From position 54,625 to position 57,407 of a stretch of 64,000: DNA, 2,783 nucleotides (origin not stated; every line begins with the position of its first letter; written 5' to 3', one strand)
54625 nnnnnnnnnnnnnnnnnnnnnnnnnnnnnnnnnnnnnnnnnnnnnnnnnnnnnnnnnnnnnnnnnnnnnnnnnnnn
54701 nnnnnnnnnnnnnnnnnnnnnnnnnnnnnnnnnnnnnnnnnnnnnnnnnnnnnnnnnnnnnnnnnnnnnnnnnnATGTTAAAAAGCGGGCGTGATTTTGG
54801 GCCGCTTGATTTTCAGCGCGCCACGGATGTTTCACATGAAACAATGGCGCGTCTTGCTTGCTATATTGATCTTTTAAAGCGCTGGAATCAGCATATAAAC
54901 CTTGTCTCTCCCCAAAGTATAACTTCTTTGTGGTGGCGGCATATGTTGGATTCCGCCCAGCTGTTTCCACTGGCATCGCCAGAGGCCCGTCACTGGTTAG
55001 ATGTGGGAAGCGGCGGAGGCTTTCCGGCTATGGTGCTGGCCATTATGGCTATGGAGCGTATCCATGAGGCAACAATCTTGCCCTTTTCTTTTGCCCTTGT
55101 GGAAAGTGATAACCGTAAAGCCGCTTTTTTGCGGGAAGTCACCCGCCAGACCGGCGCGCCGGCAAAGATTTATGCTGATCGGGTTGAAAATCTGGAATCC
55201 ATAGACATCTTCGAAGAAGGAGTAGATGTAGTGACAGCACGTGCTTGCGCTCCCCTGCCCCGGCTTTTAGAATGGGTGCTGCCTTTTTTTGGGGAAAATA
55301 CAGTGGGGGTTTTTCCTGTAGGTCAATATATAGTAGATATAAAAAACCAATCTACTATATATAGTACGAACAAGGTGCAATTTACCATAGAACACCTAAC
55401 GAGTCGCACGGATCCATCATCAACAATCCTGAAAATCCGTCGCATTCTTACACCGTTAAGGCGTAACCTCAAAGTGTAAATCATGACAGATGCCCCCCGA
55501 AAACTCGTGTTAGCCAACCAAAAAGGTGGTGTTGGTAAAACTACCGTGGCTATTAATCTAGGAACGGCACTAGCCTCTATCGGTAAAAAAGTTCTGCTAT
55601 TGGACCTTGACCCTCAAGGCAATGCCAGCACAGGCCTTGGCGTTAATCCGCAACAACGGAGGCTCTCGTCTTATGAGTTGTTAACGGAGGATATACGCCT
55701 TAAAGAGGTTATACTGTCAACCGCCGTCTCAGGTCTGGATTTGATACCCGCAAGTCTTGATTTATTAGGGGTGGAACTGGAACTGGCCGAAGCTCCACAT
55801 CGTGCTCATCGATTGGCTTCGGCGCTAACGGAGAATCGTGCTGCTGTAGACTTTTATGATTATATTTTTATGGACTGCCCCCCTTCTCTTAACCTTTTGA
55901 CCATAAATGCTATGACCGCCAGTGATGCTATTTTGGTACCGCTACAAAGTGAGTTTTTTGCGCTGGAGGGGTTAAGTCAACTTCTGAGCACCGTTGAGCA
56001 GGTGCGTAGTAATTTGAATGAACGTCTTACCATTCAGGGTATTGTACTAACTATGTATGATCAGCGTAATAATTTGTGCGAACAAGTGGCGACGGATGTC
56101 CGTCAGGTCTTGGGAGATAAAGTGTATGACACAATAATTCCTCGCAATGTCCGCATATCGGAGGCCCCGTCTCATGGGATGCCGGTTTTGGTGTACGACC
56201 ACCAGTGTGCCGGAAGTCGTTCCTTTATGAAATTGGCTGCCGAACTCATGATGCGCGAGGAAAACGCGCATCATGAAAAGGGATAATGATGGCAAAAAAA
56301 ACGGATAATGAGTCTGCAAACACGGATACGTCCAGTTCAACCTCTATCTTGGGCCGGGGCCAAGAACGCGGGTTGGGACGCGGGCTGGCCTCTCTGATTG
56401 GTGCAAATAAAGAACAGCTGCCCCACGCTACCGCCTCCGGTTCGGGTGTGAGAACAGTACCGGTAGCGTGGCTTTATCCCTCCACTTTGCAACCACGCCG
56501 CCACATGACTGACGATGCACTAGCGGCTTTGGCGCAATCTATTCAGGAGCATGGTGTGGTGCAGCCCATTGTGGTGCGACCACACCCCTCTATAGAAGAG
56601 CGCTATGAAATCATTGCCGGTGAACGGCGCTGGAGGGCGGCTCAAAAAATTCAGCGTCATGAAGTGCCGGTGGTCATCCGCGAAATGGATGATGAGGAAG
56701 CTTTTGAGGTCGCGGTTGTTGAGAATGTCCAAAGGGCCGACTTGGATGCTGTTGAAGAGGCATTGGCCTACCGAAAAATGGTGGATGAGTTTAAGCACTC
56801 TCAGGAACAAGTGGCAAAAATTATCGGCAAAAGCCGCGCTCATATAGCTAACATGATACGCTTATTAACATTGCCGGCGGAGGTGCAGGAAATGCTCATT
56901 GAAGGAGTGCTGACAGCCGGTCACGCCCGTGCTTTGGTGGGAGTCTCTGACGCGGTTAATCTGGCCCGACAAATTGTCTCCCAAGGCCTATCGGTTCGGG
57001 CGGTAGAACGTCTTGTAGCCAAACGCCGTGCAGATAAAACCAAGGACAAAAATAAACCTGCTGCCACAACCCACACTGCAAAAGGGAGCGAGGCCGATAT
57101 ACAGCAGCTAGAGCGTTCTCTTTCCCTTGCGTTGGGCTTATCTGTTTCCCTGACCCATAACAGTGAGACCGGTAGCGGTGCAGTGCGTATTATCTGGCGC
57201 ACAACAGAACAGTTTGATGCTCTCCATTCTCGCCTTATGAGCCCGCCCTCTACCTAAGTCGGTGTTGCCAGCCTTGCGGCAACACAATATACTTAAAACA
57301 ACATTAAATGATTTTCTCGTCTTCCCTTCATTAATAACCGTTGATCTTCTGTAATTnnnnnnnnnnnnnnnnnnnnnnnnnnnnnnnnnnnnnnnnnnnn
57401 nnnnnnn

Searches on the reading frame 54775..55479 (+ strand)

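Call 10: search_protein_families(library=ncbifam, proteins=[window:54775-55479:+])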
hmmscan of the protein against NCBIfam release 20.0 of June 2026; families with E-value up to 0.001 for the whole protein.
window:54775-55479:+ (234 aa): 1 family
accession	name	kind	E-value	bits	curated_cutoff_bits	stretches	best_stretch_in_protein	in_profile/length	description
TIGR00138.1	rsmG_gidB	equivalog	1.7e-30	106.1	99.5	1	28-202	2-165/183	16S rRNA (guanine(527)-N(7))-methyltransferase RsmG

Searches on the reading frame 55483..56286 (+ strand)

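Call 10: search_protein_families(library=ncbifam, proteins=[window:55483-56286:+])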
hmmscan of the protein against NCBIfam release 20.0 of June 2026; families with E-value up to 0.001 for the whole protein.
window:55483-56286:+ (267 aa): 28 families (the best 25 are shown)
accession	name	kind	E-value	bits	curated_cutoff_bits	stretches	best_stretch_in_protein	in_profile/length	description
TIGR03453.1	partition_RepA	equivalog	4.6e-30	104.7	348.45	1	9-228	108-343/387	plasmid partitioning protein RepA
NF041546.1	ParA_partition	equivalog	3.3e-29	101.9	180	2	9-60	3-55/203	ParA family partition ATPase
TIGR01969.1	minD_arch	subfamily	1e-28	100.2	201.75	1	8-263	3-238/251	cell division ATPase MinD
NF041283.1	PrgP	equivalog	4.3e-25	88.6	400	1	7-238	4-241/297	ParA superfamily DNA segregation protein PrgP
NF010443.0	PRK13869.1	subfamily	2.2e-21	76.1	446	1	9-228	125-360/405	plasmid-partitioning protein RepA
TIGR01968.1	minD_bact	equivalog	1.5e-18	67.1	212.9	1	8-259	4-240/261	septum site-determining protein MinD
TIGR03371.1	cellulose_yhjQ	equivalog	2.6e-17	63.2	157.85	1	9-255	5-241/246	cellulose biosynthesis protein BcsQ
NF010259.0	PRK13705.1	equivalog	9.8e-16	57.7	725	1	4-214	105-327/388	plasmid-partitioning protein SopA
TIGR01007.1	eps_fam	subfamily_domain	9.2e-10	38.4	108.05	1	6-152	18-157/204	polysaccharide biosynthesis tyrosine autokinase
TIGR01287.1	nifH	equivalog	8.6e-09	35.1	394.35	1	13-54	7-48/275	nitrogenase iron protein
NF041136.1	MrpORP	equivalog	2.4e-08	33.7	450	1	5-48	5-48/365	iron-sulfur cluster carrier protein MrpORP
TIGR03018.1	pepcterm_TyrKin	hypoth_equivalog_domain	8.8e-08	31.7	230.65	1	15-171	45-196/207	XrtA-associated tyrosine autokinase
NF053622.1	ATPseBagAMYCTU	equivalog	2.4e-07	30.5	400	1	7-45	8-46/325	ATPase BagA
NF033200.1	F430_CfbC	exception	2.5e-07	30.3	402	1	13-52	7-46/260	Ni-sirohydrochlorin a,c-diamide reductive cyclase ATP-dependent reductase subunit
TIGR04291.1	arsen_driv_ArsA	equivalog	5.1e-07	28.8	650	1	6-85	320-399/565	arsenical pump-driving ATPase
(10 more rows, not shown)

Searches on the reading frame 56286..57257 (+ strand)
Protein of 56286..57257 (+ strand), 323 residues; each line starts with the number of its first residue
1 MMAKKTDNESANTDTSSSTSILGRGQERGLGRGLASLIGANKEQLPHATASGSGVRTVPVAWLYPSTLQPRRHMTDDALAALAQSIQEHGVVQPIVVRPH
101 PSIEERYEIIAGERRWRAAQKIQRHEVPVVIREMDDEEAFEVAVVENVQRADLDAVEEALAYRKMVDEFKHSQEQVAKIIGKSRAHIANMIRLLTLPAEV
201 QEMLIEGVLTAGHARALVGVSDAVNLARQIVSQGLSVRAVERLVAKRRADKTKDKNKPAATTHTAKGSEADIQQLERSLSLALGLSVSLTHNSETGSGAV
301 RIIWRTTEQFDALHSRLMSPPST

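Call 65: search_protein_families(library=pfam, max_evalue=0.00001, proteins=[window:56286-57257:+])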
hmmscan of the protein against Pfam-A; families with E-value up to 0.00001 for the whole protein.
window:56286-57257:+ (323 aa): 3 families
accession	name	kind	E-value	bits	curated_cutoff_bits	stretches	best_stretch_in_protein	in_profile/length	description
PF02195.25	ParB_N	-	1.6e-33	115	26.3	1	55-149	3-95/95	ParB N-terminal domain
PF17762.8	HTH_ParB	-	1.1e-32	112.7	22.6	1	152-247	2-100/102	ParB HTH domain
PF23552.2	ParB_C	-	6.4e-08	32.4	23.8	1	269-317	2-49/50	ParB dimerisation domain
